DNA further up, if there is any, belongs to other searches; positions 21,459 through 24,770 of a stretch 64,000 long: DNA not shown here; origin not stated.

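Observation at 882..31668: Dockerin-type modules tag four proteins of a Bacteroidales PUL, with no cohesin in sight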

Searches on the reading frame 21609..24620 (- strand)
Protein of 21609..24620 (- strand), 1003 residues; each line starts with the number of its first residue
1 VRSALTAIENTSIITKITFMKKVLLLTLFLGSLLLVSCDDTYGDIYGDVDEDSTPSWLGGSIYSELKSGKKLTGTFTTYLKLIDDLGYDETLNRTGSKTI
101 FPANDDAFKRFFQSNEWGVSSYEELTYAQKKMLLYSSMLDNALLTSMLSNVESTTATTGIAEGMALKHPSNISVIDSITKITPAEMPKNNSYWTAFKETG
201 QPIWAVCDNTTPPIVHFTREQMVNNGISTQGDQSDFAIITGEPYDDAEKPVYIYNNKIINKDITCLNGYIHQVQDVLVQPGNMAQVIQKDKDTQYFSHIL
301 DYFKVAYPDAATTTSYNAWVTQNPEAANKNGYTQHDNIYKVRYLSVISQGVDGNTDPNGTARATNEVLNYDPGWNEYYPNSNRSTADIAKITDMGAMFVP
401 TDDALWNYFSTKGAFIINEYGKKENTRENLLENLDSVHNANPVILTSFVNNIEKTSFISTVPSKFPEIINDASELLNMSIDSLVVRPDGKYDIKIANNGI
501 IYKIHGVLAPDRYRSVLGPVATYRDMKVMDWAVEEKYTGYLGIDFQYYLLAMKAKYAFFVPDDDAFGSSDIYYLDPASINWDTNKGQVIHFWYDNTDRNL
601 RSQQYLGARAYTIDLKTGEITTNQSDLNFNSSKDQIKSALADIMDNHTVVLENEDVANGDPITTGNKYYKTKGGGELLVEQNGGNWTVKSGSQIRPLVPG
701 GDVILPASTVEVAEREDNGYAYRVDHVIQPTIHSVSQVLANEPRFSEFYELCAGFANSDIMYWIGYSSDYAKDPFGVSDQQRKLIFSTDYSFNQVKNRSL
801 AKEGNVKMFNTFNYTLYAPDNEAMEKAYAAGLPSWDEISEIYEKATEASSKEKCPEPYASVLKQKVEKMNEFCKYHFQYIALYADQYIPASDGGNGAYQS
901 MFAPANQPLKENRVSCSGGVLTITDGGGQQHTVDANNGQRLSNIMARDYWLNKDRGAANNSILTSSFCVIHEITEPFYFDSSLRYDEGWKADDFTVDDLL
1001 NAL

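Call 7: search_protein_families(library=pfam, proteins=[window:21609-24620:-], max_evalue=0.01)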
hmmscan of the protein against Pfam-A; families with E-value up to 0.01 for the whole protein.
window:21609-24620:- (1003 aa): 1 family
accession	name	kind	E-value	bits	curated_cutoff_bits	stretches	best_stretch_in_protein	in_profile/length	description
PF02469.27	Fasciclin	-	1.5e-11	45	22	1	75-159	2-81/123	Fasciclin domain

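Call 35: search_protein_families(library=ncbifam, proteins=[window:21609-24566:-], max_evalue=0.01)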
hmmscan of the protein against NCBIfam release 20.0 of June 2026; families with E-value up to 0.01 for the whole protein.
window:21609-24566:- (985 aa): 0 families

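Call 44: search_solved_structures(query=window:21609-24566:-, max_evalue=1)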
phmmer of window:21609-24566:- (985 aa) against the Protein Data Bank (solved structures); distinct sequences matched with E-value up to 1: 10.
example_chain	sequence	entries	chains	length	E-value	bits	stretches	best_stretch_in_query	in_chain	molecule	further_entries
6kgx_bH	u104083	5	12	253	0.00021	22.7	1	55-99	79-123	LRC6 | FAS1 domain-containing protein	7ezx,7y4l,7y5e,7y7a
5y6p_A1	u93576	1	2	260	0.0074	17.5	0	233-273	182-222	LRC6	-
5nv6_A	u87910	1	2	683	0.04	15.1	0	56-92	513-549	Transforming growth factor-beta-induced protein ig-h3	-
7asg_A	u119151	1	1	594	0.044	15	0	56-100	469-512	Transforming growth factor-beta-induced protein ig-h3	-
5yjh_A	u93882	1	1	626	0.17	13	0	45-93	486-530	Periostin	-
5yjg_A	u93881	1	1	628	0.18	13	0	45-93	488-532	Periostin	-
9oek_A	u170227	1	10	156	0.19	12.9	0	57-92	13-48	Transforming growth factor-beta-induced protein ig-h3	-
7as7_A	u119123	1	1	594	0.2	12.8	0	56-92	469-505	Transforming growth factor-beta-induced protein ig-h3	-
7asc_A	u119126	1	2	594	0.59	11.3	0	56-91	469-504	Transforming growth factor-beta-induced protein ig-h3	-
2ltc_A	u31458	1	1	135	0.75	10.9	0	57-100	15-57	Transforming growth factor-beta-induced protein ig-h3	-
